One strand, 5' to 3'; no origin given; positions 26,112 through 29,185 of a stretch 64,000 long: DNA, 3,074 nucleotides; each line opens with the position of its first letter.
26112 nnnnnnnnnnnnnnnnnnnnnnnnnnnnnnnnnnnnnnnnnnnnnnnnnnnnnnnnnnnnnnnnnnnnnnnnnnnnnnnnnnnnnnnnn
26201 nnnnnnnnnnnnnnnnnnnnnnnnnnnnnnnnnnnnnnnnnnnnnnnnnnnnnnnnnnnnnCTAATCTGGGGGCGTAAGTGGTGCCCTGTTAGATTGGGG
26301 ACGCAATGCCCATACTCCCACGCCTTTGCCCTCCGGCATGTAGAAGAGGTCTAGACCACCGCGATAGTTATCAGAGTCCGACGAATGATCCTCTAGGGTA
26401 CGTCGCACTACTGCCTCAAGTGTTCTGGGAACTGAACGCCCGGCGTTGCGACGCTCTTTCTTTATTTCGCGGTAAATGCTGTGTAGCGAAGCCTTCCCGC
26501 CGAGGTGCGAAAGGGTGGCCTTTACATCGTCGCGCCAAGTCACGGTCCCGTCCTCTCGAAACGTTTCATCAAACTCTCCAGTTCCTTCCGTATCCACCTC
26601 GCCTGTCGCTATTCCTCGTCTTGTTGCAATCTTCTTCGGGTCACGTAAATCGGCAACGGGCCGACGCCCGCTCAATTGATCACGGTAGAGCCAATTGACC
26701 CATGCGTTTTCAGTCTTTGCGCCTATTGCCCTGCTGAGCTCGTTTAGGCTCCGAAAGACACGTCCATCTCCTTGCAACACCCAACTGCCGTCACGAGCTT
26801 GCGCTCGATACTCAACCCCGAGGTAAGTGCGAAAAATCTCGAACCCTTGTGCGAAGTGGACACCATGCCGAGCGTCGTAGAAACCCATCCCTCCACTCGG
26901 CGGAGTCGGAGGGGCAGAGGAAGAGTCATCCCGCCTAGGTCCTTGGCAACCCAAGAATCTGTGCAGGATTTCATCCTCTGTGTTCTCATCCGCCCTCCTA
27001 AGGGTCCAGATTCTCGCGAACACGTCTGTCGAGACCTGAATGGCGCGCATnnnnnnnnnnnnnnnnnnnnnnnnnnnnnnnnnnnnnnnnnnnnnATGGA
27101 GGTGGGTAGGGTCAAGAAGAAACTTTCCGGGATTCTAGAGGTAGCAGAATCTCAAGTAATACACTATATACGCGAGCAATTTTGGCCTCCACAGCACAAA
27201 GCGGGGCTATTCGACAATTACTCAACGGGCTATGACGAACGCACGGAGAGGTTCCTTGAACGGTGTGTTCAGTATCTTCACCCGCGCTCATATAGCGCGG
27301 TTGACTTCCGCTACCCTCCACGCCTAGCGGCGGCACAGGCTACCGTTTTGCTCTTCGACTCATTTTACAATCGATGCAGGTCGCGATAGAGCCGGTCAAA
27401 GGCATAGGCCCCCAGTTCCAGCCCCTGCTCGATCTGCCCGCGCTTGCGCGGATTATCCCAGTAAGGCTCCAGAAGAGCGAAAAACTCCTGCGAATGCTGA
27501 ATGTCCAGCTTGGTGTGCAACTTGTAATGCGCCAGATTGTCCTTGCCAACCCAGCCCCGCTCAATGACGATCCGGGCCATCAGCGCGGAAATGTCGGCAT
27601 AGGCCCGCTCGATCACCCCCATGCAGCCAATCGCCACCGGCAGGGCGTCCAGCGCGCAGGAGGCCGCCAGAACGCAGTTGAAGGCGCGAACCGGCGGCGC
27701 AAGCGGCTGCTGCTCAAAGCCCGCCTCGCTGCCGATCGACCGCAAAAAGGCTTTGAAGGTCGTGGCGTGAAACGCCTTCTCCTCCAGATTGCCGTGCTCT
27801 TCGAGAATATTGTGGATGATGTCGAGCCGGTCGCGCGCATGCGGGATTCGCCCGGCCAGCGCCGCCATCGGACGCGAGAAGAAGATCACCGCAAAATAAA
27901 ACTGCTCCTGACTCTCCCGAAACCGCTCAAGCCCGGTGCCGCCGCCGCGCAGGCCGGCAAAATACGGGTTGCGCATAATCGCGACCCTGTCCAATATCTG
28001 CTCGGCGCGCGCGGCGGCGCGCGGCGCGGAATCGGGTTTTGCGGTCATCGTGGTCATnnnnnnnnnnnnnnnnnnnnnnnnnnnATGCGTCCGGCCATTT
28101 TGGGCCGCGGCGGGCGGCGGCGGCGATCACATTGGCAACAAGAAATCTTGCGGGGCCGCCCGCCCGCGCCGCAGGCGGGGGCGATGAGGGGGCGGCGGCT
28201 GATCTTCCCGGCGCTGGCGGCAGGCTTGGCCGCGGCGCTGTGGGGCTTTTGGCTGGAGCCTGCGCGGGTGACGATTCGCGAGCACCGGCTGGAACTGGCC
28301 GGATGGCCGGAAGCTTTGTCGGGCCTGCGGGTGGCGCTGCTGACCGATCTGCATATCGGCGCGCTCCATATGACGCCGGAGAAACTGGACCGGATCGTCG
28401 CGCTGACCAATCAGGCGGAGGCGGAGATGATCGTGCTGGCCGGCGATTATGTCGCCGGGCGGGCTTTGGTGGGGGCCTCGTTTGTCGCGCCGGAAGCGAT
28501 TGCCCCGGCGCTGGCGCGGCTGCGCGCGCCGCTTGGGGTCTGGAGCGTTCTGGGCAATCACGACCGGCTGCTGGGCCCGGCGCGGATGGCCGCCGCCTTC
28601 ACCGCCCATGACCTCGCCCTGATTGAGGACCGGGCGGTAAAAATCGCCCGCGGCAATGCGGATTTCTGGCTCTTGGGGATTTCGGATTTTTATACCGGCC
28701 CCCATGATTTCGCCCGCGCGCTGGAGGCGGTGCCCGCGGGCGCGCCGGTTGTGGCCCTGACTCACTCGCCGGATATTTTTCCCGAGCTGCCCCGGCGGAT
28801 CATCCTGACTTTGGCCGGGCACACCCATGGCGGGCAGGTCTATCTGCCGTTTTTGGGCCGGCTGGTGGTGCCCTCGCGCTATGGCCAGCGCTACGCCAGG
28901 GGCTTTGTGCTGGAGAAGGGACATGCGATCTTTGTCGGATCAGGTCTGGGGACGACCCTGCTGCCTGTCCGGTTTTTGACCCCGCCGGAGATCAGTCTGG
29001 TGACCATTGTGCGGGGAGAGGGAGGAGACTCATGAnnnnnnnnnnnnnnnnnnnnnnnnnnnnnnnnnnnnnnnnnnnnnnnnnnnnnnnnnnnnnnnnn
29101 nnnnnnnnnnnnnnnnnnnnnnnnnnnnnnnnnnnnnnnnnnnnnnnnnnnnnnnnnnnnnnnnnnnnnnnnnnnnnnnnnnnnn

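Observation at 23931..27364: Intact tRNA-Arg(CCU) and a decayed partial copy bracket a two-gene module, followed by a ~1.1-kb GC-poor insert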

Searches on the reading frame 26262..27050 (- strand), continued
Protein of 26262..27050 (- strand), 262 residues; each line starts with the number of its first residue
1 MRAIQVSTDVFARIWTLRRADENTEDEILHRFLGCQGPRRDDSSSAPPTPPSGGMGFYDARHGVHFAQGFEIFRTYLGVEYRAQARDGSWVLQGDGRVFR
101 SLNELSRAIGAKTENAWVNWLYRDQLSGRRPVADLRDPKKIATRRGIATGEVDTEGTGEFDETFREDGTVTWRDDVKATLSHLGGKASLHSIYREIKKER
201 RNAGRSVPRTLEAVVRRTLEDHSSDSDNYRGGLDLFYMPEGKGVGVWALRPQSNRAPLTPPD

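Call 44: predict_structure(alignment_id=A1)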
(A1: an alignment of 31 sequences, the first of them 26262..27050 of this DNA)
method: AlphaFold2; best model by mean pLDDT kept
length: 262 residues; sequences in the alignment: 31
mean_pLDDT: 84.4   pTM: 0.45
mean pLDDT of the five models: 84.4, 83.6, 83.4, 83.1, 82.5
residues with pLDDT >= 90: 168; 70-90: 40; 50-70: 24; < 50: 30
segments of 3 or more residues with pLDDT < 50: 39-45, 145-167
pLDDT, mean of each block of 10 residues (from residue 1): 79 92 90 68 49 83 94 95 97 97 95 89 90 90 55 43 53 97 98 98 95 96 95 95 96 70 77
secondary structure, 60 per line:
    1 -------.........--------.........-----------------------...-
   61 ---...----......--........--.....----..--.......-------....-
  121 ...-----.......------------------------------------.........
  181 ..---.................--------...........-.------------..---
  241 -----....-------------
elements in order: H8-16 H25-33 E57-59 E64-66 E71-76 E79-86 E89-93 H102-108 H116-119 E121-123 E129-131 H132-135 H172-182 E186-188 H189-202 H211-221 E246-249
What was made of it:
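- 26262..27050 (-): 262-aa protein of an uncharacterised conserved family (N-terminal two-helix, RAMA-like and winged-helix regions); its stop codon lies inside the tRNA fragment. AlphaFold model at pLDDT 84 (call 44).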

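Call 47: fold_search(model_id=the predicted structure, library=pdb)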
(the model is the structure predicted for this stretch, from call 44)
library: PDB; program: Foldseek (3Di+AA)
matches with E <= 10: 335; with E <= 0.001: 0
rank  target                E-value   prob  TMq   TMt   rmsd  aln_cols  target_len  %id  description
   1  7ydw_B                2.1e-02  1.00  0.20  0.50   3.4        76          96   20  Crystal structure of the MPND-DNA complex (released 2023-02-15)
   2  6pbd_B                6.6e-02  1.00  0.22  0.17   2.8        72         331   21  DNA N6-Adenine Methyltransferase CcrM In Complex with Double-Stranded DNA Oligonucleotide Containing Its Recognition S (released 2019-10-23)
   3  6qvw_MODEL_1_A        7.4e-02  0.99  0.23  0.48   5.0        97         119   20  Solution structure of the free FOXO1 DNA binding domain (released 2019-09-04)
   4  4p5n_A                7.4e-02  0.35  0.12  0.28   9.0        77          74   18  Structure of CNAG_02591 from Cryptococcus neoformans (released 2014-05-28)
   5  6pbd_A                8.9e-02  0.99  0.23  0.17   3.1        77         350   19  DNA N6-Adenine Methyltransferase CcrM In Complex with Double-Stranded DNA Oligonucleotide Containing Its Recognition S (released 2019-10-23)
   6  8srp_E                1.9e-01  0.99  0.23  0.65   3.4        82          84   16  FoxP3 forms Ladder-like multimer to bridge TTTG repeats (released 2023-10-18)
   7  5ocn_G                2.1e-01  0.99  0.23  0.68   3.0        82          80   18  Crystal structure of the forkhead domain of human FOXN1 (released 2017-08-02)
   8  9d2l_B                2.2e-01  0.99  0.21  0.54   3.3        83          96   18  FoxP3 multimers bridge four T2G repeat DNAs (released 2025-10-29)
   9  3g73_B                2.5e-01  0.90  0.24  0.58   8.4       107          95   19  Structure of the FOXM1 DNA binding (released 2009-03-03)
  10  8sro_C                3.3e-01  0.98  0.23  0.63   3.3        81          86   17  FoxP3 tetramer on TTTG repeats (released 2023-10-18)
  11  6el8_A                3.6e-01  0.98  0.23  0.64   3.3        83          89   19  Crystal structure of the Forkhead domain of human FOXN1 in complex with DNA (released 2017-11-15)
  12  5ocn_A                3.8e-01  0.99  0.23  0.65   2.8        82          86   17  Crystal structure of the forkhead domain of human FOXN1 (released 2017-08-02)
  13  5ocn_B                4.0e-01  0.98  0.23  0.64   3.0        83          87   18  Crystal structure of the forkhead domain of human FOXN1 (released 2017-08-02)
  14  5ocn_E                4.0e-01  0.98  0.23  0.66   3.0        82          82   18  Crystal structure of the forkhead domain of human FOXN1 (released 2017-08-02)
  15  9d2l_F                4.0e-01  0.97  0.23  0.59   3.4        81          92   17  FoxP3 multimers bridge four T2G repeat DNAs (released 2025-10-29)
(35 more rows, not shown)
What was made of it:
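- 26262..27050 (-): Foldseek hits to MPND, the CcrM C-terminal domain and forkhead domains (call 47).
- Closest known: RAMA-domain and winged-helix modified-DNA readers. Same: The model's best structural matches are the MPND-DNA complex and the CcrM-DNA complex (call 47).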

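Call 48: search_solved_structures(query=A1, max_evalue=1)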
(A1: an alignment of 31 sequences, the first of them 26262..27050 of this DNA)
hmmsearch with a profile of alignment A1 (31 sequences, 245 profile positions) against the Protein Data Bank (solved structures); distinct sequences matched with E-value up to 1: 239 (the best 60 are shown).
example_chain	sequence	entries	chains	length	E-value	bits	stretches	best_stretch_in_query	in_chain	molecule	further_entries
3jqh_A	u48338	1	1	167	0.00034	23.6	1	93-198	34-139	C-type lectin domain family 4 member M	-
9djc_A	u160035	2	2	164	0.11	15.4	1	148-197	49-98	Endolysin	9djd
1g1v_A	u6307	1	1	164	0.11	15.3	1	142-197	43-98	LYSOZYME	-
9djo_A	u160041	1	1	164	0.12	15.3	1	148-197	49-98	Endolysin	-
9d9j_A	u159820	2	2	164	0.12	15.3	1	148-197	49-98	Endolysin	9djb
9djs_A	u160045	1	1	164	0.12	15.3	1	148-197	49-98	Endolysin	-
1p2l_A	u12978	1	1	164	0.12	15.3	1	148-197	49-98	LYSOZYME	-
9djp_A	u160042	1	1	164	0.12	15.2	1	148-197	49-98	Endolysin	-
6v51_A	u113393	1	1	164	0.12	15.2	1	148-197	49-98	Endolysin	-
1qud_A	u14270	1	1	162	0.12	15.2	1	148-198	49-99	PROTEIN (LYSOZYME)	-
249l_A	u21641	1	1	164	0.13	15.2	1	140-197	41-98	T4 LYSOZYME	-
1d3f_A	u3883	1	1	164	0.13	15.1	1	142-197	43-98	LYSOZYME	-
1quh_A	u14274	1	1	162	0.14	15.1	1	148-198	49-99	PROTEIN (LYSOZYME)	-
1p37_A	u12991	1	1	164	0.14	15.1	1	148-197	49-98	LYSOZYME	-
1p3n_A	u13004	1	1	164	0.14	15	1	148-197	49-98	LYSOZYME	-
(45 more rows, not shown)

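Call 51: search_protein_families(library=pfam, alignment_id=A1, max_evalue=5)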
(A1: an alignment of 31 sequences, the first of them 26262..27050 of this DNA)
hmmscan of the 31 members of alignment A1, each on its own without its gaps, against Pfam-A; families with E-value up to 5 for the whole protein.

A. member 1, window:26262-27050:- (262 aa): 1 family
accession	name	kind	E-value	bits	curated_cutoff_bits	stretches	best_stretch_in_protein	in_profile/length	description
PF18755.6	RAMA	-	0.067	13.6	35.2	1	74-136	39-98/107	Restriction Enzyme Adenine Methylase Associated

B. families by the number of members that match (of 31 scanned): 12 families
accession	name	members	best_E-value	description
PF24434.1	DUF7557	8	0.0012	Family of unknown function (DUF7557)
PF18755.6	RAMA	2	0.0012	Restriction Enzyme Adenine Methylase Associated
PF17206.9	SeqA_N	1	0.0025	SeqA protein N-terminal domain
PF11149.13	DUF2924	1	0.016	Protein of unknown function (DUF2924)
PF10592.14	AIPR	1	0.031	AIPR protein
PF14318.11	Mononeg_mRNAcap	1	0.058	Mononegavirales mRNA-capping region V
PF02697.20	VAPB_antitox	1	0.097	Putative antitoxin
PF16007.11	DUF4777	1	0.097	Domain of unknown function (DUF4777)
PF08165.16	FerA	1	0.12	FerA (NUC095) domain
PF19173.5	DUF5855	1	0.12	Family of unknown function (DUF5855)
PF08546.17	ApbA_C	1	0.22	Ketopantoate reductase PanE/ApbA C terminal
PF00745.25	GlutR_dimer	1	0.26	Glutamyl-tRNAGlu reductase, dimerisation domain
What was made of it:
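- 26262..27050 (-): Weak RAMA hit (call 51).
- On RAMA domain (PF18755): Only 2 of 31 family members hit, best E 0.0012 (call 51).
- Closest known: RAMA-domain and winged-helix modified-DNA readers. Same: The middle region of the 262-aa protein gives weak RAMA matches (call 51).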

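Call 75: search_dna_similar(query=window:26262-27050:-, collection=plasmids, mode=protein, max_rows=25)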
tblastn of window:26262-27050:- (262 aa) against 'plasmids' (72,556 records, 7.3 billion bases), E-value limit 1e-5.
Records with a match: 1; places in all: 1; records where one place covers at least 80% of the query: 0.
Best place of each record, by identity: <60% 1.
By first word of the organism name: Priestia 1.
By predicted mobility (MOB-suite, as given by PLSDB): mobilizable 1.
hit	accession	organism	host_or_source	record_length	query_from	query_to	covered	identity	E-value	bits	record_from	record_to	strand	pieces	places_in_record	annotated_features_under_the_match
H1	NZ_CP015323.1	Priestia filamentosa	plant,Cell culture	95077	125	250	48%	31.3%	4e-9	64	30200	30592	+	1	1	HNH endonuclease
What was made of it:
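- Closest known: RAMA-domain and winged-helix modified-DNA readers. Same: It is 31% identical to part of an annotated HNH endonuclease (call 75).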

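Call 76: search_dna_similar(query=window:26262-27050:-, collection=phages, mode=protein, max_rows=15)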
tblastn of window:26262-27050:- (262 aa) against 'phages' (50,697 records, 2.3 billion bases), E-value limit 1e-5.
No match.

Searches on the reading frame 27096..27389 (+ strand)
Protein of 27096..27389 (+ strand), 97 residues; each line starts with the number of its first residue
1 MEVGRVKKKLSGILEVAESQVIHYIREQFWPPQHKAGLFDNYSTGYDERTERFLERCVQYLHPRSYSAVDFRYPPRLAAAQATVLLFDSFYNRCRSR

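Call 6: search_protein_families(library=pfam, proteins=[window:27096-27389:+], max_evalue=0.01)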
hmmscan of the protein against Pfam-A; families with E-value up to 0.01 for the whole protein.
window:27096-27389:+ (97 aa): 0 families

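Call 8: search_protein_families(library=ncbifam, proteins=[window:27096-27389:+], max_evalue=0.1)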
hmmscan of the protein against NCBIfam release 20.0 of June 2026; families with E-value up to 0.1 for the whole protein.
window:27096-27389:+ (97 aa): 0 families

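Call 9: search_protein_families(library=phrogs, proteins=[window:27096-27389:+], max_evalue=0.1)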
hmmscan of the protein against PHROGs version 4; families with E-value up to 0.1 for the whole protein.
window:27096-27389:+ (97 aa): 0 families

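Call 10: search_protein_families(library=padloc, proteins=[window:27096-27389:+], max_evalue=0.1)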
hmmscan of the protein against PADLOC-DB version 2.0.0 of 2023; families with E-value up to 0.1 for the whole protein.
window:27096-27389:+ (97 aa): 0 families

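Call 58: search_protein_representatives(protein=window:27096-27389:+)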
Query: 97 residues. Proteins with E-value up to 0.001 (for the whole library): 1; up to 1e-10: 0; up to 1e-30: 0. The best 1 are listed.
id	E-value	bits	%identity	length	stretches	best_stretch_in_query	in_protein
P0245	5.1e-04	36.7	24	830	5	24-70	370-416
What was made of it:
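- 27096..27389 (+): 97-aa ORF; probably not a gene. One marginal hit (E 5e-4) in 1.84 billion representatives (call 58).
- Checked: The 97-aa ORF has one marginal hit among 1.84 billion representative proteins (call 58).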

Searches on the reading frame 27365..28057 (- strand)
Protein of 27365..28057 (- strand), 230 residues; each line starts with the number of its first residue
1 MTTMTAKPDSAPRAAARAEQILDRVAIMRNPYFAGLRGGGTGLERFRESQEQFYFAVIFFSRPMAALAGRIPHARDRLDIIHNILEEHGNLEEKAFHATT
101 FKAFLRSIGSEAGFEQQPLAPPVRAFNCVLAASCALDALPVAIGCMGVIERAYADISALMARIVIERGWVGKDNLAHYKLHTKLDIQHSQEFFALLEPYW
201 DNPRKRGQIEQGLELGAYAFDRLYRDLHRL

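Call 6: search_protein_families(library=pfam, proteins=[window:27365-28057:-], max_evalue=0.01)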
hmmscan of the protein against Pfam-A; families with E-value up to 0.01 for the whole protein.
window:27365-28057:- (230 aa): 1 family
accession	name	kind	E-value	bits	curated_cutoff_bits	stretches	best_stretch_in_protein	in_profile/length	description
PF14518.11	Haem_oxygenas_2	-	1.3e-17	64.7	28.9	1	51-216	5-172/177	Iron-containing redox enzyme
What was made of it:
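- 27365..28057 (-): haem-oxygenase-like (Haem_oxygenas_2) gene bounding the islet on the right. Pfam at 65 bits (call 6).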

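Call 8: search_protein_families(library=ncbifam, proteins=[window:27365-28057:-], max_evalue=0.1)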
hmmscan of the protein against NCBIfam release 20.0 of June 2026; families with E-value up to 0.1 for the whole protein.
window:27365-28057:- (230 aa): 2 families
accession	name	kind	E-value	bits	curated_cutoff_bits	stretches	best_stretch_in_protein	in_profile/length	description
TIGR04305.1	fol_rel_CADD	subfamily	1.3e-05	24.9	200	1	19-211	6-194/212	CADD family putative folate metabolism protein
NF042919.1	ChlAlygly_Syn_BesC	equivalog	0.0001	21.9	500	1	46-213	66-235/257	4-chloro-allylglycine synthase BesC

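Call 11: find_related_loci(query=window:27365-28057:-, collection=genome_contigs, flank=10000)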
Query window:27365-28057:- (230 aa) in genome_contigs; peptide patterns used: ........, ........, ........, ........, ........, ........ (x = any residue, [..] = any of these).
85 stretches matched a pattern; 2 encode a relative of the query (tblastn E <= 1e-3); 2 distinct loci.
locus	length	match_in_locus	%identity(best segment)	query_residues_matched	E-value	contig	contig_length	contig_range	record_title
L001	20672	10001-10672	49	7-228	3e-71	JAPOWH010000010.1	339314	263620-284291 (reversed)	MAG: Gammaproteobacteria bacterium isolate COS2_bin_1 NODE_10_length_339314_cov_16.6305, whole genome shotgun sequence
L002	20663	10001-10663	49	10-228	2e-69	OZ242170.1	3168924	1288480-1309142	MAG: Candidatus Azotimanducaceae bacterium isolate 6dbe5a93-0848-45e5-abc3-980bf922c06b genome assembly, chromosome: 1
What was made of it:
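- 27365..28057 (-): C-terminus intact relative to homologues (residues 7-228 of 230 aligned, call 11).
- Tried and rejected: The genome_contigs scan with the haem-oxygenase-like protein gave only two hits at 49% identity and no synteny (call 11).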

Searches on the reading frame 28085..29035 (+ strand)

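Call 6: search_protein_families(library=pfam, proteins=[window:28085-29035:+], max_evalue=0.01)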
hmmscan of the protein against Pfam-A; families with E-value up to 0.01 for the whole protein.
window:28085-29035:+ (316 aa): 2 families
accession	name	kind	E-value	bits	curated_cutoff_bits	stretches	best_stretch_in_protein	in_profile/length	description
PF00149.33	Metallophos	-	9.6e-09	36.4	21.5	1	81-248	1-189/191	Calcineurin-like phosphoesterase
PF12850.12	Metallophos_2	-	0.0001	22.8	27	1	82-217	2-104/154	Calcineurin-like phosphoesterase superfamily domain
